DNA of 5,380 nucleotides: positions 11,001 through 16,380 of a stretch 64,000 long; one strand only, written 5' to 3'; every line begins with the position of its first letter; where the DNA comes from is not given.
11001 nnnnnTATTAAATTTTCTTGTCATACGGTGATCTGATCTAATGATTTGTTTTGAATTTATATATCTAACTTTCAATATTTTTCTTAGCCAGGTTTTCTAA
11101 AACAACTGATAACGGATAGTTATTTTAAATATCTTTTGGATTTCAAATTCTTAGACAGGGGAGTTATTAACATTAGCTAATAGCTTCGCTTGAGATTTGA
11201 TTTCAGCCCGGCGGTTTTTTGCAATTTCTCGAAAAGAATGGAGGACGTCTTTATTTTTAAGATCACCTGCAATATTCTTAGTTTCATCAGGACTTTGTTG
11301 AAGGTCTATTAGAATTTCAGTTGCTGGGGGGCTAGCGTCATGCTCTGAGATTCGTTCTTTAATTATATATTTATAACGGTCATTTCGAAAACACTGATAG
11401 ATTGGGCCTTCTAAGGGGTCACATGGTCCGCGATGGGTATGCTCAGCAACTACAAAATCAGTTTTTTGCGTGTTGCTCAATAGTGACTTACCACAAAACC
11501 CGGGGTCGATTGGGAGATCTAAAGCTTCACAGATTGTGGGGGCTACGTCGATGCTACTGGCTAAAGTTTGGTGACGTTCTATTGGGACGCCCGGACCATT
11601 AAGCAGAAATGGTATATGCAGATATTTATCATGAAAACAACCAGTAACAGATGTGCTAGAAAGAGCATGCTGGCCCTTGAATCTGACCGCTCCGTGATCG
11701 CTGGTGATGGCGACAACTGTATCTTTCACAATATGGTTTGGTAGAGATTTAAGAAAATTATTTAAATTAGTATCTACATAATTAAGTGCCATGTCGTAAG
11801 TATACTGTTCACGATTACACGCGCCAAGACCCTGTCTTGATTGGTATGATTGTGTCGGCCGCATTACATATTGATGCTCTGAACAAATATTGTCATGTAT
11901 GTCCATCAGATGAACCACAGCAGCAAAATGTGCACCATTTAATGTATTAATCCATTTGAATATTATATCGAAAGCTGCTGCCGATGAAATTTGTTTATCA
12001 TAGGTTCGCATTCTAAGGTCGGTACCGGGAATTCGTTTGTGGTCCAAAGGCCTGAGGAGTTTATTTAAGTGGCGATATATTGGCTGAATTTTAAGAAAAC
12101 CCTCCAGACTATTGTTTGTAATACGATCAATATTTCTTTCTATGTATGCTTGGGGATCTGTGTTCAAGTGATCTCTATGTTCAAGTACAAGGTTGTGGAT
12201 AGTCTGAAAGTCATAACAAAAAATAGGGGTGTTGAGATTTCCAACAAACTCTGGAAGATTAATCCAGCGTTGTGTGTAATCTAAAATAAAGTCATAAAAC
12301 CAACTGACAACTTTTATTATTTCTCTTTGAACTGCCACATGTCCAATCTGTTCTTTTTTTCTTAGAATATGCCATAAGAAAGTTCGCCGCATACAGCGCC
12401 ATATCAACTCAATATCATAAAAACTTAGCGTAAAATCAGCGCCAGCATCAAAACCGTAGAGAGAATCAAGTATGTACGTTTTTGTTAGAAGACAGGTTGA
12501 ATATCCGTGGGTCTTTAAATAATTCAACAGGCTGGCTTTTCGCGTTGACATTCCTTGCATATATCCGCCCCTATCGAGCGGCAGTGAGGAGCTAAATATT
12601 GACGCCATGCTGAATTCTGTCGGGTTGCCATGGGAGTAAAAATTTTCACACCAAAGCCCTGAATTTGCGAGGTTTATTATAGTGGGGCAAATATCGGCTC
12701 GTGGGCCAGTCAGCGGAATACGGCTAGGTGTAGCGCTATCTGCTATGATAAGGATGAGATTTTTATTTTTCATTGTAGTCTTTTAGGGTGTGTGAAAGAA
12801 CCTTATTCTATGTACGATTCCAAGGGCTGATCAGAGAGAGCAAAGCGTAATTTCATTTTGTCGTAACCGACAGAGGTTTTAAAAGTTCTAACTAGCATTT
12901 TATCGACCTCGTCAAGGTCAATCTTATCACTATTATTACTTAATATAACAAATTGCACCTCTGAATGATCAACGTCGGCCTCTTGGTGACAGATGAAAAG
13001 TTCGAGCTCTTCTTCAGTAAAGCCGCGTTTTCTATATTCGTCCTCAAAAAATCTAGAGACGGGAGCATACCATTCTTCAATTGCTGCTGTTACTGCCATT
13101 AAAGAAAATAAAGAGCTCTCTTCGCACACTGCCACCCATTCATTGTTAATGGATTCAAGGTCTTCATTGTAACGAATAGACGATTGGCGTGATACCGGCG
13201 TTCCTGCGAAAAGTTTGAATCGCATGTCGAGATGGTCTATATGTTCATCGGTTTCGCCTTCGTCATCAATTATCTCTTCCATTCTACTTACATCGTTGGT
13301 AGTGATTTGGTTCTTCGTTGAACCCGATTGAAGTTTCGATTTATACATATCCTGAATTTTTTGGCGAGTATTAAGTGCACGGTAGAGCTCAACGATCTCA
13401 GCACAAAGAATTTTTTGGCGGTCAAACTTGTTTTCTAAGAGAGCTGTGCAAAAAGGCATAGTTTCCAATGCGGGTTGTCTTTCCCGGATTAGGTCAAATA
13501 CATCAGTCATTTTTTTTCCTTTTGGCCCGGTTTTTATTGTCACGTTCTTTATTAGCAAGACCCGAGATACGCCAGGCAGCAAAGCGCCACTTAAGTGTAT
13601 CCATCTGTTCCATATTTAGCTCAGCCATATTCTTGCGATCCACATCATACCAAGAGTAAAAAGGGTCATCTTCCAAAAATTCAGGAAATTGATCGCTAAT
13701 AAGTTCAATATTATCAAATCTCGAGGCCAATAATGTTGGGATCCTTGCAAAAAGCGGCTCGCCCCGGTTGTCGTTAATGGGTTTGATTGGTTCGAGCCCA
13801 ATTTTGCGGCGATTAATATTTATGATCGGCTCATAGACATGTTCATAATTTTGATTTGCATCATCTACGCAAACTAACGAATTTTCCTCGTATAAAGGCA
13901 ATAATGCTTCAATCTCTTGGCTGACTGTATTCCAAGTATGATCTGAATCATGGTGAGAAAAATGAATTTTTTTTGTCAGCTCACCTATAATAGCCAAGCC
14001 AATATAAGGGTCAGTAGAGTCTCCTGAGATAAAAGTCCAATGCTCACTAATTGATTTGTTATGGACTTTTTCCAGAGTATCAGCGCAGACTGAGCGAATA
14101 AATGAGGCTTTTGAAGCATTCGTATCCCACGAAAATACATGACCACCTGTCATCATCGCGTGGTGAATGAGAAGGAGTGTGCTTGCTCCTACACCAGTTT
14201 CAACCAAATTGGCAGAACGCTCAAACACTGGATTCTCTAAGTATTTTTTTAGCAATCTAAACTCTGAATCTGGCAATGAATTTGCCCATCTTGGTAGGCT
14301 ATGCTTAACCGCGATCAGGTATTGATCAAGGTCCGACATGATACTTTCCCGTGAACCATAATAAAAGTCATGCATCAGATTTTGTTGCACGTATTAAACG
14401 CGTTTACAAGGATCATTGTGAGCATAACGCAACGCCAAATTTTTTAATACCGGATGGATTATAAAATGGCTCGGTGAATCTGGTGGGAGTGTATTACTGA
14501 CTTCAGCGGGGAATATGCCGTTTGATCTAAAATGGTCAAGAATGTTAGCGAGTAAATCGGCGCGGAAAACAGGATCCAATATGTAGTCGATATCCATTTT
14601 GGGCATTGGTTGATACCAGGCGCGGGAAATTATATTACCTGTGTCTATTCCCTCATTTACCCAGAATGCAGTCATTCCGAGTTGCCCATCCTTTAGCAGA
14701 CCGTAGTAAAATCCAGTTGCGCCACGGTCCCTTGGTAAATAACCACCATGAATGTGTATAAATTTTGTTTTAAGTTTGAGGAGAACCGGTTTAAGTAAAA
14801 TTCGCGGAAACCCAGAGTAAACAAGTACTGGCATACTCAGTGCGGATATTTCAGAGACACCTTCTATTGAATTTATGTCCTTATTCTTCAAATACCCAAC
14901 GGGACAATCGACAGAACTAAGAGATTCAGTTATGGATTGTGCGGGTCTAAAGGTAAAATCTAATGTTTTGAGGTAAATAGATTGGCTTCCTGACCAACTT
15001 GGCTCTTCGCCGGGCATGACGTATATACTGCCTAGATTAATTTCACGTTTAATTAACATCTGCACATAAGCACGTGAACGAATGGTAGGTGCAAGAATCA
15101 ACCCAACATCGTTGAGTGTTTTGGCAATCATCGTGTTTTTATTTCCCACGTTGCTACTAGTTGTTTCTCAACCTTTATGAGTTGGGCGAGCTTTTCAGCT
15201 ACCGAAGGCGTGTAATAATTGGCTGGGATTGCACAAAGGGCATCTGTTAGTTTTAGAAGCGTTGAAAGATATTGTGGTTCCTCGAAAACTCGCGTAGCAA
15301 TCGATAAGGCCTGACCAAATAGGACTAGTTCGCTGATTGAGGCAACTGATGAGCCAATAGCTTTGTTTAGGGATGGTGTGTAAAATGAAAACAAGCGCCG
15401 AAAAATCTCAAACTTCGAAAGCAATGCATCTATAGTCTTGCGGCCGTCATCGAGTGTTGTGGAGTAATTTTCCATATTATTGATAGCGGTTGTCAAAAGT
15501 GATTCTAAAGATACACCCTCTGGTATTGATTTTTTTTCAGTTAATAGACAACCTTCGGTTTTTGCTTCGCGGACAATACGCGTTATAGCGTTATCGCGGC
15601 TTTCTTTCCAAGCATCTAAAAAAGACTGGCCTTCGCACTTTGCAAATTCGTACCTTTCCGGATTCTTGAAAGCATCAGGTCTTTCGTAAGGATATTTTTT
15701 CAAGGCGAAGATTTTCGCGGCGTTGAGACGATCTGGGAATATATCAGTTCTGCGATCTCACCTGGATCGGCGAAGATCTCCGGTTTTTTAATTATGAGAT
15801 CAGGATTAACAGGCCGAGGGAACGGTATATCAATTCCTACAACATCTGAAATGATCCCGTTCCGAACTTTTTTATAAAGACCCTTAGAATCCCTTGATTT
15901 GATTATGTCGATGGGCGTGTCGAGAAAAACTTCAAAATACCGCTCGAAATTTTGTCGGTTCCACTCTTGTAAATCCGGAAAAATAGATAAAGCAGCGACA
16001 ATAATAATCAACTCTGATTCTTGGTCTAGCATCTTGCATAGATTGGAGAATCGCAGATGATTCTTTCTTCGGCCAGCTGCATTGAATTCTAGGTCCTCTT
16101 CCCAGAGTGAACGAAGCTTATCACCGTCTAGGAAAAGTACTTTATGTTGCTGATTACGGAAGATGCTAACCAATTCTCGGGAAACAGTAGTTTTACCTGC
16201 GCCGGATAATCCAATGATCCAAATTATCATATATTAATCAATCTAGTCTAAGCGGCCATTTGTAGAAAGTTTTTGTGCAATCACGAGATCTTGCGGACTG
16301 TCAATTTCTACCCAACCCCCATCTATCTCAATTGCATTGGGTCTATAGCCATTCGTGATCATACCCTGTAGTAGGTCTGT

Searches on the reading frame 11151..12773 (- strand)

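Call 63: search_protein_families(library=pfam, proteins=[window:11151-12773:-], max_evalue=0.000001)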
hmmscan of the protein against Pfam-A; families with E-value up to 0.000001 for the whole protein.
window:11151-12773:- (540 aa): 1 family
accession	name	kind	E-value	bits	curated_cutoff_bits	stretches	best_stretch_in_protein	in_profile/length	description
PF00884.28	Sulfatase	-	1.1e-26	94.4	25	1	4-419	1-300/301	Sulfatase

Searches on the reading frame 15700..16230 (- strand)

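Call 73: search_protein_families(library=ncbifam, proteins=[window:15700-16230:-], max_evalue=1e-8)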
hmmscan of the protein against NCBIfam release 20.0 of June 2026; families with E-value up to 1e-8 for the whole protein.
window:15700-16230:- (176 aa): 6 families
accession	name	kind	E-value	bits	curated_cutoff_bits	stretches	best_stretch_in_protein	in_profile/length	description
NF004041.0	PRK05541.1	subfamily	1.7e-44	151.9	127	1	1-168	8-171/176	adenylyl-sulfate kinase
TIGR00455.1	apsK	equivalog_domain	4.9e-35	120.9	138.7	1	1-149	19-168/184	adenylyl-sulfate kinase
NF002059.0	PRK00889.1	subfamily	9.5e-35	119.9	244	1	1-149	6-153/177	adenylyl-sulfate kinase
NF004035.0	PRK05506.1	subfamily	7e-32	110.5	715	1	2-151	462-612/632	bifunctional sulfate adenylyltransferase subunit 1/adenylylsulfate kinase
NF003013.0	PRK03846.1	subfamily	1.6e-29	103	163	1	2-149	30-178/202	adenylyl-sulfate kinase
NF004040.0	PRK05537.1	equivalog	2e-28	99.2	669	1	2-152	398-551/572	bifunctional sulfate adenylyltransferase/adenylylsulfate kinase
